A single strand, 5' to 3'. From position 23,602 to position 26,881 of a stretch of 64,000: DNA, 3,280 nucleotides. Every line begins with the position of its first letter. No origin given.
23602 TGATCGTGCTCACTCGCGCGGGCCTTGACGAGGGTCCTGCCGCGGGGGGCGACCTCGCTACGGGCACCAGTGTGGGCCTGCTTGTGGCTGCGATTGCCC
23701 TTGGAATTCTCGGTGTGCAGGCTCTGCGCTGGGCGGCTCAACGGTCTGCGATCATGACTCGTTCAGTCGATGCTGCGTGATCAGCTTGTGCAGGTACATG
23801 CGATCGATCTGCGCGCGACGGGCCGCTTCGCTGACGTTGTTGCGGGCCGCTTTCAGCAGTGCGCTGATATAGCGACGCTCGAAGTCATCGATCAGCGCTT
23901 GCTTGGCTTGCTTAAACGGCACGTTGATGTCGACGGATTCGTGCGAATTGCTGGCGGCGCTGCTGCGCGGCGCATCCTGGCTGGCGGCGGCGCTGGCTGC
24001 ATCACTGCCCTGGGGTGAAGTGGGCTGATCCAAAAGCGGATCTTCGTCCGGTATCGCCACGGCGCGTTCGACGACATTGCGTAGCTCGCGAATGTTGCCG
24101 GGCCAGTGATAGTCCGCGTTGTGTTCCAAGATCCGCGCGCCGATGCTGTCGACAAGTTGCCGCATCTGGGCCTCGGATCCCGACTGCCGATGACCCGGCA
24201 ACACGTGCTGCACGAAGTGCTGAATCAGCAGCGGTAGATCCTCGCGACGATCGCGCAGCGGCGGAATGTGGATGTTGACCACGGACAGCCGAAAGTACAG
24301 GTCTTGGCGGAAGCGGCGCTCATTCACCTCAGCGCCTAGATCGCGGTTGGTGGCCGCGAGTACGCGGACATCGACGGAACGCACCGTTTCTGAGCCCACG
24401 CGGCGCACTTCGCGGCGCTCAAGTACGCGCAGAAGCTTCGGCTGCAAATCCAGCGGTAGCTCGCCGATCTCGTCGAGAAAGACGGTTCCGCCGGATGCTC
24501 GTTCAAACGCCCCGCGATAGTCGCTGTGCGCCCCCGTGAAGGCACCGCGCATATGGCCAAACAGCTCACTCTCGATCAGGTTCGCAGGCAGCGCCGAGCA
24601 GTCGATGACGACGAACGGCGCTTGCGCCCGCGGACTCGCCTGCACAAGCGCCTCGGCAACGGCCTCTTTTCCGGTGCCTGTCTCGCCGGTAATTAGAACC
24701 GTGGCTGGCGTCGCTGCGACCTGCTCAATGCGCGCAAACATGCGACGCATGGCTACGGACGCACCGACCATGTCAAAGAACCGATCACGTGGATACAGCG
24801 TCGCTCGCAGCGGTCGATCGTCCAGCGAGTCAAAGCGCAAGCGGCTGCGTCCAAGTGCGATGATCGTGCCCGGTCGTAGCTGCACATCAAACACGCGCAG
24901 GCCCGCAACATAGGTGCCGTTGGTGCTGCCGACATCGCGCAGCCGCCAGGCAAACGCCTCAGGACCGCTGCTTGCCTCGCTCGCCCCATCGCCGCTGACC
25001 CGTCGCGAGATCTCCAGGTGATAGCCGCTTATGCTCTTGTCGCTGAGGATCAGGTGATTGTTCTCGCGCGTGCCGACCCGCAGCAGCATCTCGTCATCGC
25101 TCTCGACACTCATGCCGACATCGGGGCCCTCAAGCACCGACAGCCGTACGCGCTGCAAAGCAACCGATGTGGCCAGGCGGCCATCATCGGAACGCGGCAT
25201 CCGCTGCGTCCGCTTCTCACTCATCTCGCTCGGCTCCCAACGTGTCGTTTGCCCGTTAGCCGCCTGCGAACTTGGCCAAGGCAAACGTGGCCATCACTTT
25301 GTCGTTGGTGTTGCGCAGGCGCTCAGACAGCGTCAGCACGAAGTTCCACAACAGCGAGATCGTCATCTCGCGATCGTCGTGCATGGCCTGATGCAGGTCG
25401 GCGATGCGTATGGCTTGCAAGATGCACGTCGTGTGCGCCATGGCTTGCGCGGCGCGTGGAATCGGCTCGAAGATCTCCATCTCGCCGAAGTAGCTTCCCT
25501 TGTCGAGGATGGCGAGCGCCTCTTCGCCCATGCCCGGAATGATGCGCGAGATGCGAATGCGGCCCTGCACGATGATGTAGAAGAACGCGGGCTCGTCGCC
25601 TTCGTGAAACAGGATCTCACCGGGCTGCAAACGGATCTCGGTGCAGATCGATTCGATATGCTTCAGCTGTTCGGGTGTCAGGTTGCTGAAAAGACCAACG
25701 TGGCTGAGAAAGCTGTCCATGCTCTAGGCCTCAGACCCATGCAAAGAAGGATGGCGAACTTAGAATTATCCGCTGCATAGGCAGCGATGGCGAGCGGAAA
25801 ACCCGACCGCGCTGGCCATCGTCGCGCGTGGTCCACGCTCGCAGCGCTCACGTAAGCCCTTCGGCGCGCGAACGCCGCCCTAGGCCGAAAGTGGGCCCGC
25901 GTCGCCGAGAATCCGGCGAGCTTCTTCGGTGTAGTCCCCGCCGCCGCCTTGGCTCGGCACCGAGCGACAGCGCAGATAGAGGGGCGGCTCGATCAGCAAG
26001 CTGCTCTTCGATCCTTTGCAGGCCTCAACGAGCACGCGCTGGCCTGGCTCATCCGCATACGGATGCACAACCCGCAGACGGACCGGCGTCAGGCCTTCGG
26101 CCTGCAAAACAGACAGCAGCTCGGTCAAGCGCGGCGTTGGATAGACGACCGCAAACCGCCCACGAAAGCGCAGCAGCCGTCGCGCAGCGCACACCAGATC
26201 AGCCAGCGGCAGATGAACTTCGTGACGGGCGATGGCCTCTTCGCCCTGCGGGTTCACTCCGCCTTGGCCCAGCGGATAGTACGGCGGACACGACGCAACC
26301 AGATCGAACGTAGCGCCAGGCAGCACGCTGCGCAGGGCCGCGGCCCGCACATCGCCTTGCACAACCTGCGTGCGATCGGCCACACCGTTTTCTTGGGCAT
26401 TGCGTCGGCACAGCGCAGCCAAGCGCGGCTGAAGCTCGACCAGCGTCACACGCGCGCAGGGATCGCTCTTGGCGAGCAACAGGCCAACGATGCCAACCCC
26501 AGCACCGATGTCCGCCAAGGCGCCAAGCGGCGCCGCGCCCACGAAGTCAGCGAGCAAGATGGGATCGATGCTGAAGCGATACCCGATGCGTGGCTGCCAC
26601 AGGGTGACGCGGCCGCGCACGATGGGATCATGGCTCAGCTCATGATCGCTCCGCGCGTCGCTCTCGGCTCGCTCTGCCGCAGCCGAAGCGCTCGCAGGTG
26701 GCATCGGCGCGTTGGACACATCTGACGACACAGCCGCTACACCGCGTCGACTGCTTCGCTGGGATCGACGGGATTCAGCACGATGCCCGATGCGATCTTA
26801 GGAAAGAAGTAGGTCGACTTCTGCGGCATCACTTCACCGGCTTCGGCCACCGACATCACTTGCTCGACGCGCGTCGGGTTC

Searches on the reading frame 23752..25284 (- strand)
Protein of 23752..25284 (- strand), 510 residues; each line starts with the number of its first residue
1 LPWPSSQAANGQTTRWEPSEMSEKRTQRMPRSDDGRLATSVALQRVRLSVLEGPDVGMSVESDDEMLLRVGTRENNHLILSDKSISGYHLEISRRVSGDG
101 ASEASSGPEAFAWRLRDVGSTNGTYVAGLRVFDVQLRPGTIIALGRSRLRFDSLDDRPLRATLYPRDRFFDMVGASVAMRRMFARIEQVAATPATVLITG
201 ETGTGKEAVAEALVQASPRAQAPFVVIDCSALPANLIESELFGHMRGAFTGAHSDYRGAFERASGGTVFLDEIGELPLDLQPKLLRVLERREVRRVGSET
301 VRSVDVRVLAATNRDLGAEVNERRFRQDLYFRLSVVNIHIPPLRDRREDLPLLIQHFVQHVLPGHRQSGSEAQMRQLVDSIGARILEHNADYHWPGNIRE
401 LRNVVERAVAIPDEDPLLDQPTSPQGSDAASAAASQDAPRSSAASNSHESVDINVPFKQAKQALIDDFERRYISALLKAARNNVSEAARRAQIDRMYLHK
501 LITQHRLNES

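Call 68: search_protein_families(library=pfam, proteins=[window:23752-25284:-], max_evalue=0.001)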
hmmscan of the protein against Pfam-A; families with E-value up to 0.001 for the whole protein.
window:23752-25284:- (510 aa): 9 families
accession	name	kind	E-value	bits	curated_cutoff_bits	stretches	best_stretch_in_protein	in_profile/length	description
PF00158.32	Sigma54_activat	-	3.6e-68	228.9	20.2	1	172-339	1-168/168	Sigma-54 interaction domain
PF14532.12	Sigma54_activ_2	-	2.4e-24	86.6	25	1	173-343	1-138/138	Sigma-54 interaction domain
PF25601.1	AAA_lid_14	-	1.8e-14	53.7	27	1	344-414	1-62/87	AAA+ ATPase lid domain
PF00498.31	FHA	-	6e-13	49.5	20.7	1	69-145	2-67/67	FHA domain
PF07728.20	AAA_5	-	1.4e-09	38.5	22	1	196-315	2-124/139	AAA domain (dynein-related subfamily)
PF16697.10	Yop-YscD_cpl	-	5.5e-09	36.6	33.2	1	50-152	2-91/94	Inner membrane component of T3SS, cytoplasmic domain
PF07724.20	AAA_2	-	1.2e-06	29.1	27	1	195-321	5-132/166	AAA domain (Cdc48 subfamily)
PF00004.35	AAA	-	6.9e-06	27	21.2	1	196-331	1-129/131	ATPase family associated with various cellular activities (AAA)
PF02954.25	HTH_8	-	3.8e-05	23.8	22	1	466-498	3-35/42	Bacterial regulatory protein, Fis family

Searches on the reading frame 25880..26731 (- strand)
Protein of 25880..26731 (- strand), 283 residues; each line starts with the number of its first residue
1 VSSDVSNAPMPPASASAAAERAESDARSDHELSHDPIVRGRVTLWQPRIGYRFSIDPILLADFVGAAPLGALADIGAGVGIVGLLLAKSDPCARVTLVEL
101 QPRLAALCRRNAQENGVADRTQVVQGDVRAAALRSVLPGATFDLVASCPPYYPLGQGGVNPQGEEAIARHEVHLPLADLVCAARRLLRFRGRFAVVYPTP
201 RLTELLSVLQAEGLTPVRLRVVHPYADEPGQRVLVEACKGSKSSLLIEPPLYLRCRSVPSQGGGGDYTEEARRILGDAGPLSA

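Call 69: search_protein_families(library=pfam, proteins=[window:25880-26731:-], max_evalue=0.001)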
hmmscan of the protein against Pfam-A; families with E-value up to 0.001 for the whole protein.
window:25880-26731:- (283 aa): 8 families
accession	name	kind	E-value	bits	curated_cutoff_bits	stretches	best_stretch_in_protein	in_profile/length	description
PF05175.20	MTS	-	3.1e-10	40.4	23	1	67-152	30-109/170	Methyltransferase small domain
PF13649.12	Methyltransf_25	-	6.7e-08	33.6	27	1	74-148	3-71/97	Methyltransferase domain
PF08241.18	Methyltransf_11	-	5.7e-06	27.3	21.2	1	74-147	2-66/95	Methyltransferase domain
PF03602.21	Cons_hypoth95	-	1.1e-05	25.7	24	1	74-151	47-123/182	Conserved hypothetical protein 95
PF13847.12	Methyltransf_31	-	1.6e-05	25.1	27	1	73-203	8-116/145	Methyltransferase domain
PF02475.24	TRM5-TYW2_MTfase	-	0.00029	21.3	28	1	74-133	42-101/164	TRM5/TYW2 methyltransferase domain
PF08242.18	Methyltransf_12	-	0.00036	21.6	30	1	74-147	2-71/98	Methyltransferase domain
PF00398.26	RrnaAD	-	0.00045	19.8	24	1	71-149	33-108/263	Ribosomal RNA adenine dimethylase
